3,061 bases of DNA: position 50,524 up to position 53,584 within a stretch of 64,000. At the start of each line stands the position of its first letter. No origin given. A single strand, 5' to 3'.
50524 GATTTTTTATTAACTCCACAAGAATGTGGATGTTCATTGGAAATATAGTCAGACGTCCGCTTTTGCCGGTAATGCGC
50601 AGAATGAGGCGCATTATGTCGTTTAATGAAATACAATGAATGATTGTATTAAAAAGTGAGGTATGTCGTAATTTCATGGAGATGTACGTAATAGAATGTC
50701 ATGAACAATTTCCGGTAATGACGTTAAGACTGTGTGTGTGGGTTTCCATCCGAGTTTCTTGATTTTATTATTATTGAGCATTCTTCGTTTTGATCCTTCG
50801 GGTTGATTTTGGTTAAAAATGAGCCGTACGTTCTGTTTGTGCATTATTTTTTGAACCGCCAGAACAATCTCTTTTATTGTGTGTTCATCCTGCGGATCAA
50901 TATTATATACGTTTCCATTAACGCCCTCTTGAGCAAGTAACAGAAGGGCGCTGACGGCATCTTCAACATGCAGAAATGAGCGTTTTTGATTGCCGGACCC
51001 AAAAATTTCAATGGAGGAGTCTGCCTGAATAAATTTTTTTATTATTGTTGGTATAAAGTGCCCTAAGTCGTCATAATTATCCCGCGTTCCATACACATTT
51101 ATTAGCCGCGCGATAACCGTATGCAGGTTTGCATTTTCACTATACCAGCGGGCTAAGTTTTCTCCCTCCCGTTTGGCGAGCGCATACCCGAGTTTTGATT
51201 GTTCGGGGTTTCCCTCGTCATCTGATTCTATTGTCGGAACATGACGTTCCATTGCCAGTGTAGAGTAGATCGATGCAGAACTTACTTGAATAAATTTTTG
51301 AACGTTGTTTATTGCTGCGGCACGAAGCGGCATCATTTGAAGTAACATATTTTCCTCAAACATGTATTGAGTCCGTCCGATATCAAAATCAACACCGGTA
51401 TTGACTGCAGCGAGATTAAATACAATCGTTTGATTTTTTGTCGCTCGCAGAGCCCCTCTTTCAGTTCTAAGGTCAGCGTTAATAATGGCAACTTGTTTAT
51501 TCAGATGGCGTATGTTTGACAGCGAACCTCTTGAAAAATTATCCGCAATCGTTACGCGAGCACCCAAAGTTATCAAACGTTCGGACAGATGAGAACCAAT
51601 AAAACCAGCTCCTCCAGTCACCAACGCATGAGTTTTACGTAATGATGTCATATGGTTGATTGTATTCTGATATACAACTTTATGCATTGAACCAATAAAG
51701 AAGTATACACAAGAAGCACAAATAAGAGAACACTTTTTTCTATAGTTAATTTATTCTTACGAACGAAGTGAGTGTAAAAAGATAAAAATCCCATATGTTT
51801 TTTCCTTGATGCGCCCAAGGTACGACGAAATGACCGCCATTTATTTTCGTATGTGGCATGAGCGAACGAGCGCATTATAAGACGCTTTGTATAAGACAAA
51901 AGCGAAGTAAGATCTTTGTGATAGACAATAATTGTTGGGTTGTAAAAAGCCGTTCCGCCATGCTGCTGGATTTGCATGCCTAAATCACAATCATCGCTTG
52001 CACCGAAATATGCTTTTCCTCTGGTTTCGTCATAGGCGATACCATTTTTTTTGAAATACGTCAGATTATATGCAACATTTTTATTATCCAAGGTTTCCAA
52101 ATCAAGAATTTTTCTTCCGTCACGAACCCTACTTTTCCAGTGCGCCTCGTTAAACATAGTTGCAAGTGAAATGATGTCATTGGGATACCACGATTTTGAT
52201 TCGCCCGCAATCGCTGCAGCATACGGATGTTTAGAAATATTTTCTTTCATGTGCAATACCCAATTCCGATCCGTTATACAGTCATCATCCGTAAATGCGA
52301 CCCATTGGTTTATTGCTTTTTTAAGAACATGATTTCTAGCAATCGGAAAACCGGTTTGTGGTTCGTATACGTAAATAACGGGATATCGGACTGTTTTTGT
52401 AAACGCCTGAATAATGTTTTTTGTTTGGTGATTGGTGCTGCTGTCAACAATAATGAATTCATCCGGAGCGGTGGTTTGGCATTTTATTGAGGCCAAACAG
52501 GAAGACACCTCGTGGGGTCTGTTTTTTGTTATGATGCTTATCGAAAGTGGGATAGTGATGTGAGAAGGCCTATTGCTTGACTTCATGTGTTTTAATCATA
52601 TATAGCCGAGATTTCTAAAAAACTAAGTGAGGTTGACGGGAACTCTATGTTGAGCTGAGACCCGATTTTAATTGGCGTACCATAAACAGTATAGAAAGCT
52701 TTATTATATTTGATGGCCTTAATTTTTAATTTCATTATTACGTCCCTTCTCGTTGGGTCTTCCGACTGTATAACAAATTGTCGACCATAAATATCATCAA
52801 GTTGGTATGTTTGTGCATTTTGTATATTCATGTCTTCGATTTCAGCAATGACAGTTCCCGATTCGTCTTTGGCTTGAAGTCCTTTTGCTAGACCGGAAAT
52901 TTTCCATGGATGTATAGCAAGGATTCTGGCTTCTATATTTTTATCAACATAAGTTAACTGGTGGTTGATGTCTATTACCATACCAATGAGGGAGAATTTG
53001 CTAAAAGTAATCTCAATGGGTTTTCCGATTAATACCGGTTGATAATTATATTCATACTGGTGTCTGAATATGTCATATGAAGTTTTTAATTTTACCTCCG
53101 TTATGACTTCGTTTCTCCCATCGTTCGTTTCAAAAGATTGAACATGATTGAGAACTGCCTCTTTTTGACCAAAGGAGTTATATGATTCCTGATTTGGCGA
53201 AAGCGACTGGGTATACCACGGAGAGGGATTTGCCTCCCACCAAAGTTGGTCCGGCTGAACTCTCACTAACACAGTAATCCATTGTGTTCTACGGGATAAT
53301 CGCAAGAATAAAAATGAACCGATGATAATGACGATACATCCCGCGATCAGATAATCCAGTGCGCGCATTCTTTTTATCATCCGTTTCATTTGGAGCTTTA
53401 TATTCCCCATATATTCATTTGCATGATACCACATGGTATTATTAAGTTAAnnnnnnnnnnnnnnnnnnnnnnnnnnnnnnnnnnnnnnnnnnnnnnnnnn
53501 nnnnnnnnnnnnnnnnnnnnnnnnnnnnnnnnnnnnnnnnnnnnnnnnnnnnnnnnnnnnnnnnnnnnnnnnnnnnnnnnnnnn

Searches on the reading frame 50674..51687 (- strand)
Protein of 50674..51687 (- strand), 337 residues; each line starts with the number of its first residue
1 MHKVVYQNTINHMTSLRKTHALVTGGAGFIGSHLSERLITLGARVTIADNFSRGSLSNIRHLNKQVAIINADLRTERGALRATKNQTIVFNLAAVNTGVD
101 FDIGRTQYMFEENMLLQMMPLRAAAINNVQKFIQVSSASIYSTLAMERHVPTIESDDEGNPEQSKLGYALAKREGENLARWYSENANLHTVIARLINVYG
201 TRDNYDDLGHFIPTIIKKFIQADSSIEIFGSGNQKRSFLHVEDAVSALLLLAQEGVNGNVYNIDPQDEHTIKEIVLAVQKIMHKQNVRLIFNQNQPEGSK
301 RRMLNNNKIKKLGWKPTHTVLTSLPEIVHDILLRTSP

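Call 45: search_protein_families(library=pfam, proteins=[window:50674-51687:-], max_evalue=0.001)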
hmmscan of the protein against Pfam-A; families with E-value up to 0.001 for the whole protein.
window:50674-51687:- (337 aa): 7 families
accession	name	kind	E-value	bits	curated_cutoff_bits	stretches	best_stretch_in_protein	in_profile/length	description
PF01370.27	Epimerase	-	5e-49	167.3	20.9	1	21-263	1-239/240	NAD dependent epimerase/dehydratase family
PF16363.11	GDP_Man_Dehyd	-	3.7e-36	125.7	27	1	22-320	1-325/332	GDP-mannose 4,6 dehydratase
PF01073.25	3Beta_HSD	-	3e-11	43.3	22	1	22-253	1-230/280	3-beta hydroxysteroid dehydrogenase/isomerase family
PF07993.18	NAD_binding_4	-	4.9e-09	36.2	20.1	1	23-242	1-252/258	Male sterility protein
PF02719.21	Polysacc_synt_2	-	1.5e-05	24.8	20.2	0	22-138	2-129/293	Polysaccharide biosynthesis protein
PF13460.12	NAD_binding_10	-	8.1e-05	23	27.2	1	25-146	1-107/184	NAD(P)H-binding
PF00106.31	adh_short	-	0.00022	21.2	26.6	1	20-79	2-64/195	short chain dehydrogenase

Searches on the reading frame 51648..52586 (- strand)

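Call 45: search_protein_families(library=pfam, proteins=[window:51648-52586:-], max_evalue=0.001)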
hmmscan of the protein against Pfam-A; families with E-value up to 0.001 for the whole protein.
window:51648-52586:- (312 aa): 2 families
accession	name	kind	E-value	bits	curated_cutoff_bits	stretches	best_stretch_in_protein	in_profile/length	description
PF00535.33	Glycos_transf_2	-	6.5e-20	72.2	23.3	1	15-128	1-114/168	Glycosyl transferase family 2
PF13641.12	Glyco_tranf_2_3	-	1.1e-05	26.1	27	1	22-235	11-223/230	Glycosyltransferase like family 2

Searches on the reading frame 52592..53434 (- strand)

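Call 45: search_protein_families(library=pfam, proteins=[window:52592-53434:-], max_evalue=0.001)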
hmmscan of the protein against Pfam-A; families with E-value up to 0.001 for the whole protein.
window:52592-53434:- (280 aa): 1 family
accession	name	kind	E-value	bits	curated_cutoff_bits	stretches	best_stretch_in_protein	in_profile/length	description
PF14221.11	DUF4330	-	3.3e-05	24.5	27.6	0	193-269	88-158/167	Domain of unknown function (DUF4330)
